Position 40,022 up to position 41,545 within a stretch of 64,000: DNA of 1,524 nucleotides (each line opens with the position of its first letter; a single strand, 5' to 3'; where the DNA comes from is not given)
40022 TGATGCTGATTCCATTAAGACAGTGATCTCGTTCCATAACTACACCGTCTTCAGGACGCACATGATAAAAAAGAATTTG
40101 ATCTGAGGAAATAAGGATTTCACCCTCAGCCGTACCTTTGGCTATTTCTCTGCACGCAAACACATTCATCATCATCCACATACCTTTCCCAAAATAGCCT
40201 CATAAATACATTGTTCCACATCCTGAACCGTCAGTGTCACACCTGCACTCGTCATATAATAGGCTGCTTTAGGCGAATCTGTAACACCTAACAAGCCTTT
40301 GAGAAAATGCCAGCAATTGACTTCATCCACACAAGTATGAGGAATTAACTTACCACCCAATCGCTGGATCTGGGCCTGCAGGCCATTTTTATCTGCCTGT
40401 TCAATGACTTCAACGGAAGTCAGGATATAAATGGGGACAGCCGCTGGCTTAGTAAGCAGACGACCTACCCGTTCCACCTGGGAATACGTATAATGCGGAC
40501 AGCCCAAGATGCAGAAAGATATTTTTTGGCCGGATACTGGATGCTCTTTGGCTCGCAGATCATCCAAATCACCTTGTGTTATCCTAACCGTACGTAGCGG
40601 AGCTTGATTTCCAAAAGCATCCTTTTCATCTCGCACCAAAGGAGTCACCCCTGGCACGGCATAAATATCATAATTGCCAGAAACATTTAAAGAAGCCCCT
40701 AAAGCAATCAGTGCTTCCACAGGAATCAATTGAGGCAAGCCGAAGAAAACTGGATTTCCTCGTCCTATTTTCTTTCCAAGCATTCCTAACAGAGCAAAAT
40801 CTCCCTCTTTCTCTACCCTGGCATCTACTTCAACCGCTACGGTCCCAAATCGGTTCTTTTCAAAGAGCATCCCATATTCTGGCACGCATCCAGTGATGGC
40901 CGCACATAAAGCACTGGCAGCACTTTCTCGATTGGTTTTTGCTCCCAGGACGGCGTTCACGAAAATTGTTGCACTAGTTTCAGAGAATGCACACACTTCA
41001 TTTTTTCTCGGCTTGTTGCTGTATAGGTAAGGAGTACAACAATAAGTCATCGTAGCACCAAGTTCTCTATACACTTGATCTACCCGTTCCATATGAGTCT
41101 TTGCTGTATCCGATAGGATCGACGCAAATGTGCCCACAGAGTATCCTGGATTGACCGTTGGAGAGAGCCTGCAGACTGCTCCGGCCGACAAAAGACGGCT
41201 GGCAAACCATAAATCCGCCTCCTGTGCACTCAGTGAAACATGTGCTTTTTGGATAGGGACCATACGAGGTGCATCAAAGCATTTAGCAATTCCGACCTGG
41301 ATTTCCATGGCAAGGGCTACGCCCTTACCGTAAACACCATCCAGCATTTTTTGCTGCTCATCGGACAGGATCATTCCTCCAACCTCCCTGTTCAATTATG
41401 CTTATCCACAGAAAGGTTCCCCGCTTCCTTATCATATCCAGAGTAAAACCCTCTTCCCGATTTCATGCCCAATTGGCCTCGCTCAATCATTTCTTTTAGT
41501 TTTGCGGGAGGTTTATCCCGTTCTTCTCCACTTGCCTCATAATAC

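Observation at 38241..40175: Gene fusion of an aconitase-X swivel (small) subunit to a HAL-like domain that has Glu-Ala-Asp in place of the MIO triad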

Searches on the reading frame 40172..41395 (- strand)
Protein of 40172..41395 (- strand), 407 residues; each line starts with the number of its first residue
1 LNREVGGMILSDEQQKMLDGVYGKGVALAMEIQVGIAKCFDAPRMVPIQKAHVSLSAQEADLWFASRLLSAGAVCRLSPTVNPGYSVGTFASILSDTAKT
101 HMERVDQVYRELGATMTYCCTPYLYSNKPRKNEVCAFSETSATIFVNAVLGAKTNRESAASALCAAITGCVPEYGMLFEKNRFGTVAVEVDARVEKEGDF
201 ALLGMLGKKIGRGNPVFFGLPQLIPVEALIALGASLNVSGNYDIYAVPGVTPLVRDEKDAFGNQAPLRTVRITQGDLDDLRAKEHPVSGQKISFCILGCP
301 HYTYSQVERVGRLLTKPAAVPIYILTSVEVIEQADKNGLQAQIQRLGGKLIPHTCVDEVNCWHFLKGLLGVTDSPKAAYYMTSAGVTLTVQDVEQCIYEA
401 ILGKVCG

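Call 3: search_protein_families(library=pfam, proteins=[window:40172-41395:-], max_evalue=0.01)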
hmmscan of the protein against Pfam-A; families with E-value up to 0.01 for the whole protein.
window:40172-41395:- (407 aa): 1 family
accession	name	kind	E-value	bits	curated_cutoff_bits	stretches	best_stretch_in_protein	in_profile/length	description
PF04412.18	AcnX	-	5.6e-103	345.2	31.5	1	8-397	1-399/400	Aconitase X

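Call 4: search_protein_families(library=ncbifam, proteins=[window:40172-41395:-], max_evalue=0.01)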
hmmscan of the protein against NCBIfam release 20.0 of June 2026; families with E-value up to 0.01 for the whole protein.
window:40172-41395:- (407 aa): 1 family
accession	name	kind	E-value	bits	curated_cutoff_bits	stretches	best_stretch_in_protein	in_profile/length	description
NF051439.1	C3LHypDHLhpIPSEAE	equivalog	4.8e-50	170.5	700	1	8-404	144-547/555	cis-3-hydroxy-L-proline dehydratase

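Call 45: search_solved_structures(query=window:40172-41395:-, max_evalue=0.001, show_alignments=2)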
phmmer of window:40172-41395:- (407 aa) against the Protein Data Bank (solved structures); distinct sequences matched with E-value up to 0.001: 4.
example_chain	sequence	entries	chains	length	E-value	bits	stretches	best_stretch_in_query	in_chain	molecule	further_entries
7cnr_A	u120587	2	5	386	2.4e-56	194.5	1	8-400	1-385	DUF521 domain-containing protein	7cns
7d2r_A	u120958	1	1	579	6e-27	97.7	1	9-405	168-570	cis-3-hydroxy-L-proline dehydratase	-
7cnp_A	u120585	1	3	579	1.6e-25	93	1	9-405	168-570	cis-3-hydroxy-L-proline dehydratase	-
7cnq_A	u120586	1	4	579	1.6e-25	93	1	9-405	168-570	cis-3-hydroxy-L-proline dehydratase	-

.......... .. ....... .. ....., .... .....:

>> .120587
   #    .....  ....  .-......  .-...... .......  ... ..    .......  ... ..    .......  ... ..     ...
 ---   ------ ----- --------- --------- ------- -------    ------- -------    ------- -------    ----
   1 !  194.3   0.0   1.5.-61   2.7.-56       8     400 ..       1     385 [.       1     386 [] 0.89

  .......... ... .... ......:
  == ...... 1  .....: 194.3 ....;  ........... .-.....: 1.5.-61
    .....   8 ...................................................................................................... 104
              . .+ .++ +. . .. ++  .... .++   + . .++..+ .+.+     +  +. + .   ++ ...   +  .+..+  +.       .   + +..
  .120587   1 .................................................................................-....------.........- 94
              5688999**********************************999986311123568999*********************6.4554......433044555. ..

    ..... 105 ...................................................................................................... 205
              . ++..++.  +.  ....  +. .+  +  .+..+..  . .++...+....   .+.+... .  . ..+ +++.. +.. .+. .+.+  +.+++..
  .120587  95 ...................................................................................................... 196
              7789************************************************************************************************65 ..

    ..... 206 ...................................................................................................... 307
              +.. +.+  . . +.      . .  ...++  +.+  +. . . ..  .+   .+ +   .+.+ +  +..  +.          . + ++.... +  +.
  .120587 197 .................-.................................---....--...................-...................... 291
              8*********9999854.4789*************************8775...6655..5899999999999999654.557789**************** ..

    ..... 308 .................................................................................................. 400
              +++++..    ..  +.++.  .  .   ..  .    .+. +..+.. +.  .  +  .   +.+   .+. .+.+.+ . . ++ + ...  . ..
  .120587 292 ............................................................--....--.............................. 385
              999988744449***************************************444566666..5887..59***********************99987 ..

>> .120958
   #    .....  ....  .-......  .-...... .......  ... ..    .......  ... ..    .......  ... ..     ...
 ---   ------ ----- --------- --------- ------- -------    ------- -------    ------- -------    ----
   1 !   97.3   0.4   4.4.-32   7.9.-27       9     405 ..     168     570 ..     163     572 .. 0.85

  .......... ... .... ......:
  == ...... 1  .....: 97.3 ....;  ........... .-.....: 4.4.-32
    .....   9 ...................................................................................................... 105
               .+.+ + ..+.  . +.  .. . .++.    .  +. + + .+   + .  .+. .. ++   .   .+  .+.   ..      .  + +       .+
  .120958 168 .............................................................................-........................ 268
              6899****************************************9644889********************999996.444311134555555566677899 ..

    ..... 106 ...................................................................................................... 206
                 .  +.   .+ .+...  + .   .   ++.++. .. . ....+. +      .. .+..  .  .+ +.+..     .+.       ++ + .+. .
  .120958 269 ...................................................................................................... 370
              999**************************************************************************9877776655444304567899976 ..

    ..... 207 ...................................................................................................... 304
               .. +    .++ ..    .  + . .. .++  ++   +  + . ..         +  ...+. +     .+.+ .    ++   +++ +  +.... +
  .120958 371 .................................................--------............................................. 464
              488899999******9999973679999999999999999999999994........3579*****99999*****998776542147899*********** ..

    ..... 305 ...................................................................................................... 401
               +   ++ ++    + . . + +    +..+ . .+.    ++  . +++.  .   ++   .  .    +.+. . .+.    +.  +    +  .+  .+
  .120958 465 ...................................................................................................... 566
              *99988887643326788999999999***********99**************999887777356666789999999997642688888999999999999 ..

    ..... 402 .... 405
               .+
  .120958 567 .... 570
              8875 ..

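Call 67: find_homologous_proteins(query=window:40172-41395:-, max_evalue=1e-20)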
Query window:40172-41395:- (407 aa): 851 proteins with E <= 1e-20 among 8000 candidates; the best 120 are listed.
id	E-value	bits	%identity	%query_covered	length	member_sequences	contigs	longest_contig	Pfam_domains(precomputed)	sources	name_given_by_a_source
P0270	5.5e-245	830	91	98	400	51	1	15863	PF28406.1,PF04412.20,PF28403.1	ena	-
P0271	1.0e-193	662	72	98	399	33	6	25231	PF28406.1,PF04412.20,PF28403.1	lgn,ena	-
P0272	9.2e-173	593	67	98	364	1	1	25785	PF28406.1,PF04412.20,PF28403.1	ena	-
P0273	3.9e-152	525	60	98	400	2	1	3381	PF28406.1,PF04412.20,PF28403.1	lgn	-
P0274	8.2e-149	514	59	98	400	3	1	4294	PF28406.1,PF04412.20,PF28403.1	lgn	-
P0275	1.2e-148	513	59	98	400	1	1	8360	PF28406.1,PF04412.20,PF28403.1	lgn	-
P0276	3.1e-148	512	59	98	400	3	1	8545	PF28406.1,PF04412.20,PF28403.1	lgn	-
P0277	3.2e-148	512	57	98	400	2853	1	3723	PF28406.1,PF04412.20,PF28403.1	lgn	-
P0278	6.6e-148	511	59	98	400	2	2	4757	PF28406.1,PF04412.20,PF28403.1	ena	-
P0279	7.9e-148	511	59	98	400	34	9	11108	PF28406.1,PF04412.20,PF28403.1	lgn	-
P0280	1.4e-147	510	60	98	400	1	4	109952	PF28406.1,PF04412.20,PF28403.1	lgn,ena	-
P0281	4.5e-147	508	59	98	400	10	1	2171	PF28406.1,PF04412.20,PF28403.1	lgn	-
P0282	6.8e-147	507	59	98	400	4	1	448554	PF28406.1,PF04412.20,PF28403.1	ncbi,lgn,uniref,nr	ncbi:DUF521 domain-containing protein [Pseudoflavonifractor sp. AF19-9AC]|uniref:aconitase X catalyt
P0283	7.0e-147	507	57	98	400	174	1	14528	PF28406.1,PF04412.20,PF28403.1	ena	-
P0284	8.9e-147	507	59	98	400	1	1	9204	PF28406.1,PF04412.20,PF28403.1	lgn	-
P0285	2.3e-146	506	59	98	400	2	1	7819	PF28406.1,PF04412.20,PF28403.1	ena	-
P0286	2.4e-146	506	59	98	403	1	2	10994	PF28406.1,PF04412.20,PF28403.1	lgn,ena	-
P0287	2.6e-146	506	60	98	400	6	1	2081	PF28406.1,PF04412.20,PF28403.1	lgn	-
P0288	2.0e-145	503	58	98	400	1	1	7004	PF28406.1,PF04412.20,PF28403.1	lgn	-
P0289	2.2e-145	503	60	98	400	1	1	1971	PF28406.1,PF04412.20,PF28403.1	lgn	-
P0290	3.4e-145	502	59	98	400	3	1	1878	PF28406.1,PF04412.20,PF28403.1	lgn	-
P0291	3.4e-145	502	58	98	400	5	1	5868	PF28406.1,PF04412.20,PF28403.1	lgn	-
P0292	6.9e-145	501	59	98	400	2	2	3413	PF28406.1,PF04412.20,PF28403.1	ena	-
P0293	9.8e-145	500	58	98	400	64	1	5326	PF28406.1,PF04412.20,PF28403.1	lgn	-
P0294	2.0e-144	499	59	98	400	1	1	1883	PF28406.1,PF04412.20,PF28403.1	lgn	-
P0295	2.6e-144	499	59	98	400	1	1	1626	PF28406.1,PF04412.20,PF28403.1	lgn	-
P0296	2.8e-144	499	57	98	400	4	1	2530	PF28406.1,PF04412.20,PF28403.1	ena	-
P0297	5.2e-144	498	58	98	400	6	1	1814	PF28406.1,PF04412.20,PF28403.1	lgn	-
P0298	6.6e-144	498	57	98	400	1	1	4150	PF28406.1,PF04412.20,PF28403.1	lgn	-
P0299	7.6e-144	497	59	98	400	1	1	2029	PF28406.1,PF04412.20,PF28403.1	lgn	-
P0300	8.6e-144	497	59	98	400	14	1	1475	PF28406.1,PF04412.20,PF28403.1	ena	-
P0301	1.5e-143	496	58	94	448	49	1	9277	PF28406.1,PF04412.20,PF28403.1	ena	-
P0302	1.7e-143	496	57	98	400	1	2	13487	PF28406.1,PF04412.20,PF28403.1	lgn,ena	-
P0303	3.3e-143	495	57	98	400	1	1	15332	PF28406.1,PF04412.20,PF28403.1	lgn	-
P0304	1.3e-142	493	57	98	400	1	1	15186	PF28406.1,PF04412.20,PF28403.1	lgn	-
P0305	1.4e-142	493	56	98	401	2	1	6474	PF28406.1,PF04412.20,PF28403.1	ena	-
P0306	1.6e-142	493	58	98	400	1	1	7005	PF28406.1,PF04412.20,PF28403.1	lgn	-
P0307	1.8e-142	493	57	98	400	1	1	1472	PF28406.1,PF04412.20,PF28403.1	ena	-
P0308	2.2e-142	493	57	98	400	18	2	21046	PF28406.1,PF04412.20,PF28403.1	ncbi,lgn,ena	-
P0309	4.9e-142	491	57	98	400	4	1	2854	PF28406.1,PF04412.20,PF28403.1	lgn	-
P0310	7.1e-142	491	56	98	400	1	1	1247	PF28406.1,PF04412.20,PF28403.1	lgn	-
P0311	8.5e-142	491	56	99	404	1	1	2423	PF28406.1,PF04412.20,PF28403.1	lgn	-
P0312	5.9e-141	488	57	98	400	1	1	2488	PF28406.1,PF04412.20,PF28403.1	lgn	-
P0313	2.9e-140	486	57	98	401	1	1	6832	PF28406.1,PF04412.20,PF28403.1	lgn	-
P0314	8.2e-140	484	57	98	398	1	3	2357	PF28406.1,PF04412.20,PF28403.1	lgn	-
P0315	8.5e-140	484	58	98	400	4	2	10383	PF28406.1,PF04412.20,PF28403.1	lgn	-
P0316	3.1e-139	482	56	98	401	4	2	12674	PF28406.1,PF04412.20,PF28403.1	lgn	-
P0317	1.0e-137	477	55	98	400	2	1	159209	PF28406.1,PF04412.20,PF28403.1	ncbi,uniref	ncbi:aconitase X catalytic domain-containing protein [Oscillibacter sp. GMB15532]|uniref:aconitase X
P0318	1.8e-137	476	55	98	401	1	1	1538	PF28406.1,PF04412.20,PF28403.1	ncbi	-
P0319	6.0e-136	471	57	98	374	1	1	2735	PF28406.1,PF04412.20,PF28403.1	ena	-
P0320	6.5e-135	468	54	96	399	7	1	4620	PF28406.1,PF04412.20,PF28403.1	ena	-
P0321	3.2e-134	466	55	98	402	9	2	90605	PF28406.1,PF04412.20,PF28403.1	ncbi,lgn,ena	-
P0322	5.2e-133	462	54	98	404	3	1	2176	PF28406.1,PF04412.20,PF28403.1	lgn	-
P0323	1.2e-132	461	54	98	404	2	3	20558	PF28406.1,PF04412.20,PF28403.1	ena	-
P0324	8.1e-132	458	53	98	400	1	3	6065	PF28406.1,PF04412.20,PF28403.1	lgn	-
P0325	1.6e-131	457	53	98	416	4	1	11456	PF28406.1,PF04412.20,PF28403.1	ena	-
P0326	1.6e-131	457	54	98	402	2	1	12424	PF28406.1,PF04412.20,PF28403.1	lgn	-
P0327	2.3e-131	456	54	98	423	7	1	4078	PF28406.1,PF04412.20,PF28403.1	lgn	-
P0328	4.2e-131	455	54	98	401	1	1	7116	PF28406.1,PF04412.20,PF28403.1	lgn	-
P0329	2.7e-130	453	55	97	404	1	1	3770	PF28406.1,PF04412.20,PF28403.1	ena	-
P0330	5.5e-130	452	54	98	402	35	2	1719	PF28406.1,PF04412.20,PF28403.1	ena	-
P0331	1.3e-129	451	55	96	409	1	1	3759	PF28406.1,PF04412.20,PF28403.1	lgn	-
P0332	1.8e-128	447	54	98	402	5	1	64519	PF28406.1,PF04412.20,PF28403.1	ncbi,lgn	-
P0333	7.3e-128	445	53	98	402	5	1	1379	PF28406.1,PF04412.20,PF28403.1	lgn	-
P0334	1.2e-127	444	54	98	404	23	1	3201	PF28406.1,PF04412.20,PF28403.1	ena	-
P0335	1.2e-127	444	53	98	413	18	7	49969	PF28406.1,PF04412.20,PF28403.1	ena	-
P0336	1.6e-127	444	54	98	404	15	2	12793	PF28406.1,PF04412.20,PF28403.1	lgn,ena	-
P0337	1.8e-127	444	53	97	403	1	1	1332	PF28406.1,PF04412.20,PF28403.1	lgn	-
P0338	3.1e-127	443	52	98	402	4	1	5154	PF28406.1,PF04412.20,PF28403.1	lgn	-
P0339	8.2e-127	441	52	98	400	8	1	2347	PF28406.1,PF04412.20,PF28403.1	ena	-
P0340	1.7e-126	440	55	97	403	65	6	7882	PF28406.1,PF04412.20,PF28403.1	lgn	-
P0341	3.5e-126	439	52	98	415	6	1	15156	PF28406.1,PF04412.20,PF28403.1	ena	-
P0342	3.6e-126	439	53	97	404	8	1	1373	PF28406.1,PF04412.20,PF28403.1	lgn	-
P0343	8.8e-126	438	51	98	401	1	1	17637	PF28406.1,PF04412.20,PF28403.1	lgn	-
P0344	2.0e-125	437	54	98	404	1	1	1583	PF28406.1,PF04412.20,PF28403.1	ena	-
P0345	2.0e-125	437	54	98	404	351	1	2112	PF28406.1,PF04412.20,PF28403.1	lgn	-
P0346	1.0e-124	434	51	97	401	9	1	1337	PF28406.1,PF04412.20,PF28403.1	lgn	-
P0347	1.1e-124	434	51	98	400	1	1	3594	PF28406.1,PF04412.20,PF28403.1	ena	-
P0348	1.6e-124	434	51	98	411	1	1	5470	PF28406.1,PF04412.20,PF28403.1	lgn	-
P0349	1.8e-124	434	52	98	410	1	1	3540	PF28406.1,PF04412.20,PF28403.1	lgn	-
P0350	2.7e-124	433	52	98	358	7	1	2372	PF28406.1,PF04412.20,PF28403.1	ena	-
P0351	4.0e-124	433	59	82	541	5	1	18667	PF28406.1,PF01989.25,PF04412.20,PF28403.1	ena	-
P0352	4.6e-124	432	52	98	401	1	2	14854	PF28406.1,PF04412.20,PF28403.1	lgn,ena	-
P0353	4.7e-124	432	50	98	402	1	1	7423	PF28406.1,PF04412.20,PF28403.1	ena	-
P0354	5.2e-124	432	53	98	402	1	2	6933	PF28406.1,PF04412.20,PF28403.1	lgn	-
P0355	6.6e-124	432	50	98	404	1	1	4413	PF28406.1,PF04412.20,PF28403.1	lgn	-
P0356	9.4e-124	431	52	97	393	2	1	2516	PF28406.1,PF04412.20,PF28403.1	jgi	-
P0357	9.6e-124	431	52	98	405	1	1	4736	PF28406.1,PF04412.20,PF28403.1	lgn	-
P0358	1.1e-123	431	52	98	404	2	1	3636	PF28406.1,PF04412.20,PF28403.1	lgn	-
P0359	2.8e-123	430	50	98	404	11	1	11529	PF28406.1,PF04412.20,PF28403.1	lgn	-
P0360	3.5e-123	429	50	98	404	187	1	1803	PF28406.1,PF04412.20,PF28403.1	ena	-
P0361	8.0e-123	428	51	98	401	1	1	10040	PF28406.1,PF04412.20,PF28403.1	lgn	-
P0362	1.1e-122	428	51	98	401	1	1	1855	PF28406.1,PF04412.20,PF28403.1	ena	-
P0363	1.2e-122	428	53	97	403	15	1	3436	PF28406.1,PF04412.20,PF28403.1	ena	-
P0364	1.2e-122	428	50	98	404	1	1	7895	PF28406.1,PF04412.20,PF28403.1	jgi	-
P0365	2.0e-122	427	51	98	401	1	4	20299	PF28406.1,PF04412.20,PF28403.1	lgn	-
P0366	2.2e-122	427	51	98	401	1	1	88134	PF28406.1,PF04412.20,PF28403.1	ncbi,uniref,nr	ncbi:aconitase X catalytic domain-containing protein [Clostridium peptidivorans]|uniref:aconitase X 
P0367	3.0e-122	426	51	98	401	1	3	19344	PF28406.1,PF04412.20,PF28403.1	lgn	-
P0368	3.5e-122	426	51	98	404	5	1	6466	PF28406.1,PF04412.20,PF28403.1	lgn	-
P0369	4.0e-122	426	53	97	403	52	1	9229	PF28406.1,PF04412.20,PF28403.1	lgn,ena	-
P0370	4.1e-122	426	51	98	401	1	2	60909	PF28406.1,PF04412.20,PF28403.1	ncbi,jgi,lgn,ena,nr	ncbi:MAG: DUF521 domain-containing protein [Clostridium lundense]|nr:DUF521 domain-containing protei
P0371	4.2e-122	426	51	98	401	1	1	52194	PF28406.1,PF04412.20,PF28403.1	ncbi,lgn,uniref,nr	ncbi:putative aconitase [Clostridium pascui]|uniref:aconitase X catalytic domain-containing protein 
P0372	5.4e-122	426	51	98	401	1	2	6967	PF28406.1,PF04412.20,PF28403.1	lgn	-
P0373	7.0e-122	425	50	98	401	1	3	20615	PF28406.1,PF04412.20,PF28403.1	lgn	-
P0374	9.6e-122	425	51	98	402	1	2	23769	PF28406.1,PF04412.20,PF28403.1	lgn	-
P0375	1.0e-121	425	50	98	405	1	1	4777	PF28406.1,PF04412.20,PF28403.1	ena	-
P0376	1.0e-121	425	50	96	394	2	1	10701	PF28406.1,PF04412.20,PF28403.1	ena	-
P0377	1.2e-121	424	51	97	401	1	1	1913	PF28406.1,PF04412.20,PF28403.1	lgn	-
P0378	1.4e-121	424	51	97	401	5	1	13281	PF28406.1,PF04412.20,PF28403.1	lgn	-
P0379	1.5e-121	424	50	98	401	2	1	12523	PF28406.1,PF04412.20,PF28403.1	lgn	-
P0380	2.5e-121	423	49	98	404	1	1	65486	PF28406.1,PF04412.20,PF28403.1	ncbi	-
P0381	2.6e-121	423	50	98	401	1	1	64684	PF28406.1,PF04412.20,PF28403.1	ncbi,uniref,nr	ncbi:aconitase X catalytic domain-containing protein [Clostridium sp. BSD9I1]|uniref:aconitase X cat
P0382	2.9e-121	423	50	98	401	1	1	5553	PF28406.1,PF04412.20,PF28403.1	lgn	-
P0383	3.1e-121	423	48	98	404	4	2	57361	PF28406.1,PF04412.20,PF28403.1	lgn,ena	-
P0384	3.2e-121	423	52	97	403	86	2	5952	PF28406.1,PF04412.20,PF28403.1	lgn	-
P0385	3.5e-121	423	53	96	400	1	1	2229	PF28406.1,PF04412.20,PF28403.1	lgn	-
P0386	4.4e-121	423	52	95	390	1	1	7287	PF28406.1,PF04412.20,PF28403.1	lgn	-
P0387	5.0e-121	422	51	98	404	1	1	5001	PF28406.1,PF04412.20,PF28403.1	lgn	-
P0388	8.0e-121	422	50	97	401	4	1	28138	PF28406.1,PF04412.20,PF28403.1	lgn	-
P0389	9.2e-121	421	50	98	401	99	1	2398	PF28406.1,PF04412.20,PF28403.1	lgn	-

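Call 68: find_encoding_contigs(protein=P0366, flank=9000, max_places=1)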
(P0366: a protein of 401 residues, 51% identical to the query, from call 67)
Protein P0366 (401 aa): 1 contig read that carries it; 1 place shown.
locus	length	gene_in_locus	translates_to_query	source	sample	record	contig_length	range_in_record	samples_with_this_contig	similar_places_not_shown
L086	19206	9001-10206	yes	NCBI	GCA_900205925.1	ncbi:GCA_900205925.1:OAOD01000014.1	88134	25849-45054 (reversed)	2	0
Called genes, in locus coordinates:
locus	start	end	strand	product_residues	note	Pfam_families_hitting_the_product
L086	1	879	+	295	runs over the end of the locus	PF02463:SMC_N (faint), PF00005:ABC_tran, PF13304:AAA_21 (faint)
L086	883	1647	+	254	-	-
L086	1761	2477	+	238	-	PF00072:Response_reg, PF00486:Trans_reg_C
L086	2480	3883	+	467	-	PF00512:HisKA, PF02518:HATPase_c, PF13589:HATPase_c_3 (weak)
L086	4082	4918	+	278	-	PF02645:DegV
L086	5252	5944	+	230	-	PF00392:GntR, PF07729:FCD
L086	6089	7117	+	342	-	PF03480:DctP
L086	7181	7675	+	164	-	PF04290:DctQ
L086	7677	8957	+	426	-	PF06808:DctM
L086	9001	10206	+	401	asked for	PF04412:AcnX, PF28403:AcnX_2nd, PF28406:AcnX_3rd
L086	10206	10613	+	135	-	PF01989:AcnX_swivel_put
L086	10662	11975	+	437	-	PF09861:Lar_N, PF21113:LarA_C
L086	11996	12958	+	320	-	PF00389:2-Hacid_dh, PF02826:2-Hacid_dh_C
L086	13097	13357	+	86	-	PF12840:HTH_20, PF13412:HTH_24 (weak), PF01022:HTH_5, PF01047:MarR (weak), PF08279:HTH_11 (weak), PF12802:MarR_2 (weak)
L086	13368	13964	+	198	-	PF13630:SdpI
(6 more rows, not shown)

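Call 69: find_encoding_contigs(protein=P0371, flank=9000, max_places=1)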
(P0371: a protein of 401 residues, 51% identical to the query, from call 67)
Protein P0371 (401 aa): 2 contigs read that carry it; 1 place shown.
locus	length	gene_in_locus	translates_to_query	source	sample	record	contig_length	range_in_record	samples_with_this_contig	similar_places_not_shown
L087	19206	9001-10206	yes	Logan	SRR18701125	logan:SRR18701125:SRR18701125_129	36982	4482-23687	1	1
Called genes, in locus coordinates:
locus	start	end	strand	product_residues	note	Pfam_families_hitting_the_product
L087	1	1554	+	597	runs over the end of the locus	PF25917:BSH_RND, PF25973:BSH_CzcB (weak), PF26002:Beta-barrel_AprE (weak), PF25917:BSH_RND, PF25973:BSH_CzcB (weak), PF25984:BSH_YknX (weak), PF25990:Beta-barrel_YknX, PF26002:Beta-barrel_AprE (weak), +6 more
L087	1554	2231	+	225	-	PF02463:SMC_N, PF00005:ABC_tran, PF13304:AAA_21 (faint)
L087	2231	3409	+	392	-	PF12704:MacB_PCD, PF02687:FtsX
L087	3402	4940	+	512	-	-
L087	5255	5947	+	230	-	PF00392:GntR, PF07729:FCD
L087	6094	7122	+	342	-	PF03480:DctP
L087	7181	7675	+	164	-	PF04290:DctQ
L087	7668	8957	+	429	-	PF06808:DctM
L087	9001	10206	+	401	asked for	PF04412:AcnX, PF28403:AcnX_2nd, PF28406:AcnX_3rd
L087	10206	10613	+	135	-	PF01989:AcnX_swivel_put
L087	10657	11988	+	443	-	PF09861:Lar_N, PF21113:LarA_C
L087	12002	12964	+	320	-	PF00389:2-Hacid_dh, PF02826:2-Hacid_dh_C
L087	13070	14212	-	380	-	PF01053:Cys_Met_Meta_PP, PF06838:Met_gamma_lyase (weak)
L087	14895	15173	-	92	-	PF12788:YmaF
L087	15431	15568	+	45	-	-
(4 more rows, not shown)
